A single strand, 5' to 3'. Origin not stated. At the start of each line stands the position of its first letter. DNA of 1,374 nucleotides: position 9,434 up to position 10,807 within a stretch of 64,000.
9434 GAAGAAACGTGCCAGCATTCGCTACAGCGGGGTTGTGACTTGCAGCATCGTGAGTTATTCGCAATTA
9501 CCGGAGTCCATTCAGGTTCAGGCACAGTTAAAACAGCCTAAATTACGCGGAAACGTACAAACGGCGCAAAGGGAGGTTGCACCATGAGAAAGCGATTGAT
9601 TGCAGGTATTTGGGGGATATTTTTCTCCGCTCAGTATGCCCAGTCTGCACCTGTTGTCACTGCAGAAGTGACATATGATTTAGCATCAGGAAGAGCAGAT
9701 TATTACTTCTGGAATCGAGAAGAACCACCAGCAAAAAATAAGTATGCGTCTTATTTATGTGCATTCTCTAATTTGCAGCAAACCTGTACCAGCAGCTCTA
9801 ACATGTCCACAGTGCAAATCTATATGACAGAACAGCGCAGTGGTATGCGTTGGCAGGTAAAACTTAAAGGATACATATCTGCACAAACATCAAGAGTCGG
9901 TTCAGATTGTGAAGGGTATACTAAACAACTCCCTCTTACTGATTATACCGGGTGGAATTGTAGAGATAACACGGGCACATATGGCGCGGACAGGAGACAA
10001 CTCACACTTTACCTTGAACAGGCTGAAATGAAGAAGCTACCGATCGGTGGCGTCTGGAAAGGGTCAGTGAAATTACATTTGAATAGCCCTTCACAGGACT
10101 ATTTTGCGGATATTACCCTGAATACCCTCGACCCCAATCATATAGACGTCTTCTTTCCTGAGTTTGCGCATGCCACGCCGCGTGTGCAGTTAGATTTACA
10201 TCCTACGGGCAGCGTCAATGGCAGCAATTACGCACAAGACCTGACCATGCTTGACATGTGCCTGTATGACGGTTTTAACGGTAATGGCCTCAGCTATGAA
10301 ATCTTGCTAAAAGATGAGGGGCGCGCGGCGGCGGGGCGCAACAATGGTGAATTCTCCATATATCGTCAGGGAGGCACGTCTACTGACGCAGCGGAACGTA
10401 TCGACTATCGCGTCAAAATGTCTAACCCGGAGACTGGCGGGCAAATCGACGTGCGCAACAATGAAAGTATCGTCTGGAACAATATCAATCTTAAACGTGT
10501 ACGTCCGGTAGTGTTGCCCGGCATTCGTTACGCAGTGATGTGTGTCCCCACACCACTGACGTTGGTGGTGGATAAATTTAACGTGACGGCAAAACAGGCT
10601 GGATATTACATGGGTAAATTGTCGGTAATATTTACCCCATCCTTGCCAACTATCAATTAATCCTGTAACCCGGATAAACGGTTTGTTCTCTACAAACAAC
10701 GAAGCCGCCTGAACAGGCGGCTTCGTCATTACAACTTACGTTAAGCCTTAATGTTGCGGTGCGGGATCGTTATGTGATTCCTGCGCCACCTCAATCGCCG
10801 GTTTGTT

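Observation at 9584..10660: Tip adhesin with conserved pilin-like C-terminal domain but divergent N-terminal domain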

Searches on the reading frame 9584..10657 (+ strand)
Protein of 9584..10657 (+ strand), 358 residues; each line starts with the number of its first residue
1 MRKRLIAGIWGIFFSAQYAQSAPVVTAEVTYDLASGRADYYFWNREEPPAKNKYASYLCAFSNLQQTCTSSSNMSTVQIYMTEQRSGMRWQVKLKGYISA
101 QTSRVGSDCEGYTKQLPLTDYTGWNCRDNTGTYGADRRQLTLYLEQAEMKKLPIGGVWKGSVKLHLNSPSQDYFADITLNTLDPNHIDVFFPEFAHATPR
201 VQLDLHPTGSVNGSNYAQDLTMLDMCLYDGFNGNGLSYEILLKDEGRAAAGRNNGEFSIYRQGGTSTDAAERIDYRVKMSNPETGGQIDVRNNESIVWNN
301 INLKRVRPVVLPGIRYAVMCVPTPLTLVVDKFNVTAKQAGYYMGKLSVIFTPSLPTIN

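Call 4: search_solved_structures(query=window:9584-10657:+, max_evalue=10, show_alignments=3)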
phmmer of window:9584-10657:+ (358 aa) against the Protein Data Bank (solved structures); distinct sequences matched with E-value up to 10: 6.
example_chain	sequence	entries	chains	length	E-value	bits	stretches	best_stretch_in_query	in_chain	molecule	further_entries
2hb0_A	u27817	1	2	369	6.8e-26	94.6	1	59-357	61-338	CFA/I fimbrial subunit E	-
6k73_C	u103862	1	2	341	8.5e-26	94.3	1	59-356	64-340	CFA/I fimbrial subunit E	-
3f83_A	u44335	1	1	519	1.5e-25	93.5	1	59-357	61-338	Fusion of the minor pilin CfaE and major pilin CfaB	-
3vac_A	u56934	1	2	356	5.7e-25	91.6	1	59-357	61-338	CFA/I fimbrial subunit E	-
8ya6_A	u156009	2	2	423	0.64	12.4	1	213-274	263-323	endo-1,3-fucanase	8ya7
3cmb_A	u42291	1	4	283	1.2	11.6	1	100-175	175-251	Acetoacetate decarboxylase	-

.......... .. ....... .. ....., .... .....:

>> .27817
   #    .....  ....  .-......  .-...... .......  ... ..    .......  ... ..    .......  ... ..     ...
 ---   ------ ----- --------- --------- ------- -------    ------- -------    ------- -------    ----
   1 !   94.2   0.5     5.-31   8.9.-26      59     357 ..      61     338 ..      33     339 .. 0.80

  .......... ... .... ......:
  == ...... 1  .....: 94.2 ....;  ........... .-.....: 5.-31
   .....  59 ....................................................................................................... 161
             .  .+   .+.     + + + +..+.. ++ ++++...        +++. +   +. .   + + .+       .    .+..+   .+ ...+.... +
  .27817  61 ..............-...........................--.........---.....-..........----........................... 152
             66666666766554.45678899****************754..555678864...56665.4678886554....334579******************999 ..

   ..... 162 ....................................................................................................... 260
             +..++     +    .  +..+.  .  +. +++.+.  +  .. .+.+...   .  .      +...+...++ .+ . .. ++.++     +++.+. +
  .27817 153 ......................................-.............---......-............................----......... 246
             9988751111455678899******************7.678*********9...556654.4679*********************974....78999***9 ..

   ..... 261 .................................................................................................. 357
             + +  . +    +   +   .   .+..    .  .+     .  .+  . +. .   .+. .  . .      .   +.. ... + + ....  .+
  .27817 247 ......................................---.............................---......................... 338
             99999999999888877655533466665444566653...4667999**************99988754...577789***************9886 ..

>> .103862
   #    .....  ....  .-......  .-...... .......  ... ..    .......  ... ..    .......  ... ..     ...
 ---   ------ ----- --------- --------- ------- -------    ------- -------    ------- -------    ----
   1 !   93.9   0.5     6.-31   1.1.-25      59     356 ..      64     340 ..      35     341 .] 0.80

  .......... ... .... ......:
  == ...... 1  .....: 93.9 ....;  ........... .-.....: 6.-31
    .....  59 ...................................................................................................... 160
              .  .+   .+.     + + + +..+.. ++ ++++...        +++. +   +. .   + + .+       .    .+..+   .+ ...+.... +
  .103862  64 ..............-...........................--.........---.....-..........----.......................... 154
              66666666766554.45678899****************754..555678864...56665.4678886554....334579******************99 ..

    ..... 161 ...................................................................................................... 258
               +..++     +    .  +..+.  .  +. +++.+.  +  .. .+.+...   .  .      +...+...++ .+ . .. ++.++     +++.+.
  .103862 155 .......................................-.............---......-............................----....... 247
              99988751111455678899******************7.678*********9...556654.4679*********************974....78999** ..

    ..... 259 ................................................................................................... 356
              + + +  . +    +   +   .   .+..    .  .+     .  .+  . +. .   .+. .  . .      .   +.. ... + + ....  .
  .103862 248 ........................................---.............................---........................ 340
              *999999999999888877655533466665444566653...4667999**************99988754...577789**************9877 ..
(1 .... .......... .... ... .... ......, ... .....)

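Call 6: profile_search(protein=window:9584-10657:+)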
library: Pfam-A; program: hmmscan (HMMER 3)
A. the first sequence (358 residues): domains with independent E <= 10: 2; with E <= 0.001: 1
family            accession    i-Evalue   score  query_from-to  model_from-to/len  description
CblD              PF07434.16    3.1e-98   329.0      72-353        10-295/296  CblD like pilus biogenesis initiator
Inhibitor_I36     PF03995.18        2.3     8.7     225-260        13-57/69  Peptidase inhibitor family I36

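Call 21: find_homologous_proteins(query=window:9584-10657:+, max_evalue=0.00001)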
Query window:9584-10657:+ (358 aa): 107 proteins with E <= 0.00001 among 1825 candidates.
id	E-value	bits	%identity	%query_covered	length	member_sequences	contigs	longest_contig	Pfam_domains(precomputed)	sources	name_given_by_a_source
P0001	1.2e-244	829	99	100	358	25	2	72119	PF07434.18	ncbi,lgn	ncbi:CfaE/CblD family pilus tip adhesin [Escherichia coli]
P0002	2.1e-187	641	79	100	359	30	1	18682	PF07434.18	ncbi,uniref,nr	ncbi:pilus assembly protein CblD [Escherichia coli]|uniref:Pilus assembly protein CblD n=1 Tax=Esche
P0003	2.6e-185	634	78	100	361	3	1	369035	PF07434.18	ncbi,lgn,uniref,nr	ncbi:CfaE/CblD family pilus tip adhesin [Escherichia sp. E13S3]|uniref:CfaE/CblD family pilus tip ad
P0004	5.0e-185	633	78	100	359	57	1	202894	PF07434.18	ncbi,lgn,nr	ncbi:TPA: pilus assembly protein CblD [Escherichia coli]|nr:pilus assembly protein CblD [Escherichia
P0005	1.0e-183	629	76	100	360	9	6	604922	PF07434.18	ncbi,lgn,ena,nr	ncbi:pilus assembly protein CblD [Escherichia coli O10]|nr:pilus assembly protein CblD [Escherichia 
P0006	6.9e-178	609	76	100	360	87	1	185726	PF07434.18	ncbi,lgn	ncbi:CfaE/CblD family pilus tip adhesin [Escherichia coli]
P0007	2.0e-177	608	75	100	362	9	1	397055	PF07434.18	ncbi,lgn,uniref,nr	ncbi:CfaE/CblD family pilus tip adhesin [Escherichia albertii]|uniref:CfaE/CblD family pilus tip adh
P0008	2.8e-177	607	74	100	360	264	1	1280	PF07434.18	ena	-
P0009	2.5e-176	604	74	100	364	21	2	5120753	PF07434.18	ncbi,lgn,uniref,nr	ncbi:CfaE/CblD family pilus tip adhesin [Escherichia sp. E4742]|uniref:CfaE/CblD family pilus tip ad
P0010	3.7e-176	604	74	100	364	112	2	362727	PF07434.18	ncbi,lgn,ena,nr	ncbi:TPA: pilus assembly protein CblD [Escherichia coli]|nr:pilus assembly protein CblD [Escherichia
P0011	1.8e-175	601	74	100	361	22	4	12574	PF07434.18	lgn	-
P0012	5.0e-175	600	74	100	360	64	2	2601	PF07434.18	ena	-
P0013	1.2e-174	599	73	100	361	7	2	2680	PF07434.18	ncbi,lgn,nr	ncbi:pilus assembly protein CblD [Shigella flexneri]|nr:pilus assembly protein CblD [Escherichia col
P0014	4.9e-173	593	73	100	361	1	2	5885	PF07434.18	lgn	-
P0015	7.2e-173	593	73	100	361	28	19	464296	PF07434.18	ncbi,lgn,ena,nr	ncbi:CfaE/CblD family pilus tip adhesin [Escherichia coli]|nr:pilus assembly protein CblD [Escherich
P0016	3.1e-169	581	71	100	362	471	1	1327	PF07434.18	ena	-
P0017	3.2e-169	581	73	99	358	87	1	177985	PF07434.18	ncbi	ncbi:pilus assembly protein CblD, partial [Escherichia coli]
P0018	6.3e-169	580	71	100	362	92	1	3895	PF07434.18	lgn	-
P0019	1.1e-166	573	72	100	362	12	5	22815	PF07434.18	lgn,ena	-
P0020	5.2e-135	468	75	78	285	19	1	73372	PF07434.18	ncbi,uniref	ncbi:CfaE/CblD family pilus tip adhesin [Escherichia coli]|uniref:CfaE/CblD family pilus tip adhesin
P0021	3.4e-130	453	82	68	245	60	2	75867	PF07434.18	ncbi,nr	ncbi:TPA: pilus assembly protein CblD, partial [Escherichia coli]|nr:pilus assembly protein CblD [Es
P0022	5.6e-126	439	92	59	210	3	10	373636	PF07434.18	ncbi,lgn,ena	-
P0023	1.0e-124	435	90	59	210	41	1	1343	PF07434.18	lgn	-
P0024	2.4e-123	430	89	59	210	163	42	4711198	PF07434.18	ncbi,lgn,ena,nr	ncbi:pilus assembly protein CblD [Shigella boydii]|nr:pilus assembly protein CblD [Shigella boydii] 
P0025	4.3e-117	409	85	59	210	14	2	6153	PF07434.18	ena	-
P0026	2.0e-95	338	64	66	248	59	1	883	PF07434.18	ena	-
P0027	1.4e-88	316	65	63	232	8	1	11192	PF07434.18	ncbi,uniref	ncbi:CfaE/CblD family pilus tip adhesin, partial [Escherichia coli]|uniref:CfaE/CblD family pilus ti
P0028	4.4e-85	304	46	95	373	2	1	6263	PF07434.18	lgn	-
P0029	5.7e-85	304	43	100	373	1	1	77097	PF07434.18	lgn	-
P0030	2.6e-84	302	43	100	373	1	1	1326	PF07434.18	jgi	-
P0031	4.7e-84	301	43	99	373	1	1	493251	PF07434.18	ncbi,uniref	ncbi:CfaE/CblD family pilus tip adhesin [Pseudocitrobacter cyperus]|uniref:CfaE/CblD family pilus ti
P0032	7.7e-84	300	43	100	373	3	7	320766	PF07434.18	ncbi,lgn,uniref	ncbi:CfaE/CblD family pilus tip adhesin [Enterobacter mori]|uniref:CfaE/CblD family pilus tip adhesi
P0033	2.1e-83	299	45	94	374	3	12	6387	PF07434.18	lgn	-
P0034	3.5e-83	298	45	94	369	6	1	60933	PF07434.18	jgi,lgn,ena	-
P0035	3.6e-83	298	44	94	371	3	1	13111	PF07434.18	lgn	-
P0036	5.4e-83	297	44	100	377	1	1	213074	PF07434.18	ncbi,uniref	ncbi:CfaE/CblD family pilus tip adhesin [Buttiauxella sp.]|uniref:CfaE/CblD family pilus tip adhesin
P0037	1.2e-82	296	43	94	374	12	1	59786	PF07434.18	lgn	-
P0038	3.6e-82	295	42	94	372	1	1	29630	PF07434.18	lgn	-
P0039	1.4e-81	293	65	60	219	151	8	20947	PF07434.18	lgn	-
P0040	1.5e-81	292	43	100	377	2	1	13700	PF07434.18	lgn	-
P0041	2.0e-81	292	44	94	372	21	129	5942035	PF07434.18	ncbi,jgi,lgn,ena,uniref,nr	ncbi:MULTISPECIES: CfaE/CblD family pilus tip adhesin [Klebsiella]|uniref:CfaE/CblD family pilus tip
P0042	4.8e-81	291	45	95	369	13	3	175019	PF07434.18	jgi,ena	jgi:hypothetical protein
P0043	4.9e-81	291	45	91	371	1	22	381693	PF07434.18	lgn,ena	-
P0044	7.9e-81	290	43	90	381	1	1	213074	PF07434.18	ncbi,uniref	ncbi:CfaE/CblD family pilus tip adhesin [Buttiauxella sp.]|uniref:CfaE/CblD family pilus tip adhesin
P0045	1.0e-80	290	44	94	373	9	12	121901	PF07434.18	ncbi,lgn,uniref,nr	ncbi:CfaE/CblD family pilus tip adhesin [Klebsiella oxytoca]|uniref:CfaE/CblD family pilus tip adhes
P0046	1.1e-80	290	43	94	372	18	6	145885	PF07434.18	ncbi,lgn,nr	ncbi:TPA: pilin protein [Klebsiella oxytoca]|nr:pilin protein [Klebsiella oxytoca]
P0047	1.4e-80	289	43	94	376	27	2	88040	PF07434.18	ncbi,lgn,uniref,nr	ncbi:CfaE/CblD family pilus tip adhesin [Klebsiella oxytoca]|uniref:CfaE/CblD family pilus tip adhes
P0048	2.1e-80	289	43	100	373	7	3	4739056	PF07434.18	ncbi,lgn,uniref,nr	ncbi:CfaE/CblD family pilus tip adhesin [Kluyvera intermedia]|uniref:CfaE/CblD family pilus tip adhe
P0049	3.4e-80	288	41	98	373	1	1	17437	PF07434.18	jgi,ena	-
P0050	3.7e-80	288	43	100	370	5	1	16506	PF07434.18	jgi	jgi:CblD like pilus biogenesis initiator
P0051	1.3e-79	286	82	44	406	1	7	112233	PF07434.18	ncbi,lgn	ncbi:TPA: CfaE/CblD family pilus tip adhesin [Escherichia coli]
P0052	3.4e-79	285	43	99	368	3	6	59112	PF07434.18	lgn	-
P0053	6.9e-79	284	41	97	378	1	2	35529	PF07434.18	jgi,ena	-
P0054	8.9e-79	283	42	100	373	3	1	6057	PF07434.18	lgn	-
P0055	1.7e-78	283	44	94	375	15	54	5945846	PF07434.18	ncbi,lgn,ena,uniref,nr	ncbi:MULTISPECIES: CfaE/CblD family pilus tip adhesin [Klebsiella]|uniref:CfaE/CblD family pilus tip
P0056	1.7e-78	282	43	100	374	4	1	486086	PF07434.18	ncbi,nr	ncbi:pilin protein [Citrobacter freundii]|nr:pilin protein [Citrobacter freundii]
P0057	1.8e-78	282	44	100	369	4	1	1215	PF07434.18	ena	-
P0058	1.9e-78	282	43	100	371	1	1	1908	PF07434.18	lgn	-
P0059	3.0e-78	282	42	93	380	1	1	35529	PF07434.18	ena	-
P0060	3.9e-78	281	43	91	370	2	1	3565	PF07434.18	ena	-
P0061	8.5e-78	280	44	93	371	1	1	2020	PF07434.18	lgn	-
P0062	9.5e-78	280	42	95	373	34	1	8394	PF07434.18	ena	-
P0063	1.8e-77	279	44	94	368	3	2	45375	PF07434.18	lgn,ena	-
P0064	2.2e-77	279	40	100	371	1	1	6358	PF07434.18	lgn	-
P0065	2.3e-77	279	44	94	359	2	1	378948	PF07434.18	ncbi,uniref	ncbi:CfaE/CblD family pilus tip adhesin [Citrobacter arsenatis]|uniref:CfaE/CblD family pilus tip ad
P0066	4.1e-77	278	43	94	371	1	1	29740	PF07434.18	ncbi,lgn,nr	ncbi:pilin protein [Salmonella enterica]|nr:pilin protein [Salmonella enterica]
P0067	4.7e-77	278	42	100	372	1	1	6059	PF07434.18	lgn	-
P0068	2.2e-76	276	44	94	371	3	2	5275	PF07434.18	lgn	-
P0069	3.9e-76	275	43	98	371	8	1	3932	PF07434.18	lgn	-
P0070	7.9e-76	274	41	99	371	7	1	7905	PF07434.18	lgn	-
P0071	9.1e-76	274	41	94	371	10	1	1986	PF07434.18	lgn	-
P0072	1.1e-75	273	44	91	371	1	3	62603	PF07434.18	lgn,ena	-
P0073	1.2e-75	273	42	97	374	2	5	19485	PF07434.18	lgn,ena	-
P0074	4.1e-75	271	43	95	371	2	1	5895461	PF07434.18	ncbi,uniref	ncbi:CfaE/CblD family pilus tip adhesin [Klebsiella michiganensis]|uniref:CfaE/CblD family pilus tip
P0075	5.4e-75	271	41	97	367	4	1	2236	PF07434.18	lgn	-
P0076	5.9e-75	271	43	94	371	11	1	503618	PF07434.18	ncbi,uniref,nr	ncbi:pilin protein [Enterobacter mori]|uniref:CfaE/CblD family pilus tip adhesin n=1 Tax=Enterobacte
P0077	8.6e-72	260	43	94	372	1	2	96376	PF07434.18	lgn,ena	-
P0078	4.6e-71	258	41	94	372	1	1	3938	PF07434.18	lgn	-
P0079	4.8e-71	258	49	75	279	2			PF07434.18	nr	nr:CfaE/CblD family pilus tip adhesin [Citrobacter youngae]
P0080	5.8e-71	258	38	96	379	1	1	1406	PF07434.18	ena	-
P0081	2.4e-69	252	45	78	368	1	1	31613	PF07434.18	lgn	-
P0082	1.3e-66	243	51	61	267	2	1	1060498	PF07434.18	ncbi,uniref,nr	ncbi:CblD-like pilus biogenesis initiator [Enterobacillus tribolii]|uniref:CblD-like pilus biogenesi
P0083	2.0e-65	240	45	75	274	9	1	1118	PF07434.18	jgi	jgi:hypothetical protein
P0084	7.8e-65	238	38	99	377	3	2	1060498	PF07434.18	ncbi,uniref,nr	ncbi:CfaE/CblD family pilus tip adhesin [Enterobacillus tribolii]|uniref:CblD-like pilus biogenesis 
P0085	1.4e-64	237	47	75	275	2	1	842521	PF07434.18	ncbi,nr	ncbi:CfaE/CblD family pilus tip adhesin [Klebsiella spallanzanii]|nr:CfaE/CblD family pilus tip adhe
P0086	1.9e-60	223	52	59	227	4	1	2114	PF07434.18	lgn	-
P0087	7.7e-52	195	54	49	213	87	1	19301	PF07434.18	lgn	-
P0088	3.3e-50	189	48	63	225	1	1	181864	PF07434.18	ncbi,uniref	ncbi:CfaE/CblD family pilus tip adhesin [Escherichia coli]|uniref:CfaE/CblD family pilus tip adhesin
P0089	3.3e-45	173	42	61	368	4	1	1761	PF07434.18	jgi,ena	-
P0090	1.3e-38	151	33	90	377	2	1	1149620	PF07434.18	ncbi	ncbi:CfaE/CblD family pilus tip adhesin [Serratia quinivorans]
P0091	8.6e-37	145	32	87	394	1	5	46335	PF07434.18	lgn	-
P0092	4.4e-35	140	49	41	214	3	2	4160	PF07434.18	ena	-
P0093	1.6e-25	108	28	92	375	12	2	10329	PF07434.18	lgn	-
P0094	1.7e-24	105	32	81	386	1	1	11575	PF07434.18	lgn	-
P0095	1.9e-23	101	33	78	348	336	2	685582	PF07434.18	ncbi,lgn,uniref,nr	ncbi:fimbrial protein TcfD [Salmonella enterica subsp. enterica serovar Seattle]|uniref:CfaE/CblD fa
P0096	2.0e-23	101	33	78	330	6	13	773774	PF07434.18,PF04449.19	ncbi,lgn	ncbi:CfaE/CblD family pilus tip adhesin [Salmonella enterica]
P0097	3.8e-23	100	30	80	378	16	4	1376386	PF07434.18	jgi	jgi:hypothetical protein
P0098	8.5e-23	99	30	82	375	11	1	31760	PF07434.18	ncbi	-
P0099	1.2e-22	99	27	89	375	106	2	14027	PF07434.18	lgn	-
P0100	3.0e-22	97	29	86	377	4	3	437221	PF07434.18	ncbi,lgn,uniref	ncbi:CfaE/CblD family pilus tip adhesin [Stenotrophomonas geniculata]|uniref:CfaE/CblD family pilus 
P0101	6.6e-19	86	30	80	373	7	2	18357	PF07434.18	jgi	-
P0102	1.3e-18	86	28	78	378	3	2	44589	PF07434.18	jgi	jgi:hypothetical protein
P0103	3.2e-18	84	29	78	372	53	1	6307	PF07434.18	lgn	-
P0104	4.7e-18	84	29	78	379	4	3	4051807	PF07434.18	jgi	jgi:hypothetical protein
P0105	7.4e-17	80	28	76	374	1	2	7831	PF07434.18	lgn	-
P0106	2.0e-16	78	26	76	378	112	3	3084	PF07434.18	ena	-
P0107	5.3e-9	54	25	94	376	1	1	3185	PF07434.18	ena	-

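Call 39: predict_structure(alignment_id=A1)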
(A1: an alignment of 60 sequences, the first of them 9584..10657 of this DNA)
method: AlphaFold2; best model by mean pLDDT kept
length: 358 residues; sequences in the alignment: 60
mean_pLDDT: 87.4   pTM: 0.78
mean pLDDT of the five models: 87.4, 87.4, 87.3, 85.7, 84.6
residues with pLDDT >= 90: 212; 70-90: 111; 50-70: 22; < 50: 13
segments of 3 or more residues with pLDDT < 50: 1-3, 13-19
pLDDT, mean of each block of 10 residues (from residue 1): 52 46 86 89 94 96 96 97 92 98 90 96 94 95 95 93 96 96 90 77 66 74 92 89 85 90 87 94 92 92 86 85 93 87 92 74
secondary structure, 60 per line:
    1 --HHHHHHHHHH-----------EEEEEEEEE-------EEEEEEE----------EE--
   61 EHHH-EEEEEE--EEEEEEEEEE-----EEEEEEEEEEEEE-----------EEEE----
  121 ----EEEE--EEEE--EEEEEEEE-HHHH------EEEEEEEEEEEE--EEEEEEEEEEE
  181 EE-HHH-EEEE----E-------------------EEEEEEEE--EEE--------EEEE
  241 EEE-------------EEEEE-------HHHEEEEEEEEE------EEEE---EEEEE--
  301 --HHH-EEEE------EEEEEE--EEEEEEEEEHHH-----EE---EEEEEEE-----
elements in order: H3-12 E24-32 E40-46 E66-71 E74-83 E89-101 E113-116 E125-128 E131-134 E137-144 H146-149 E156-167 E170-182 E188-191 E216-223 E226-228 E237-243 E257-261 E272-280 E287-290 E294-298 E307-310 E317-322 E325-333 E347-353
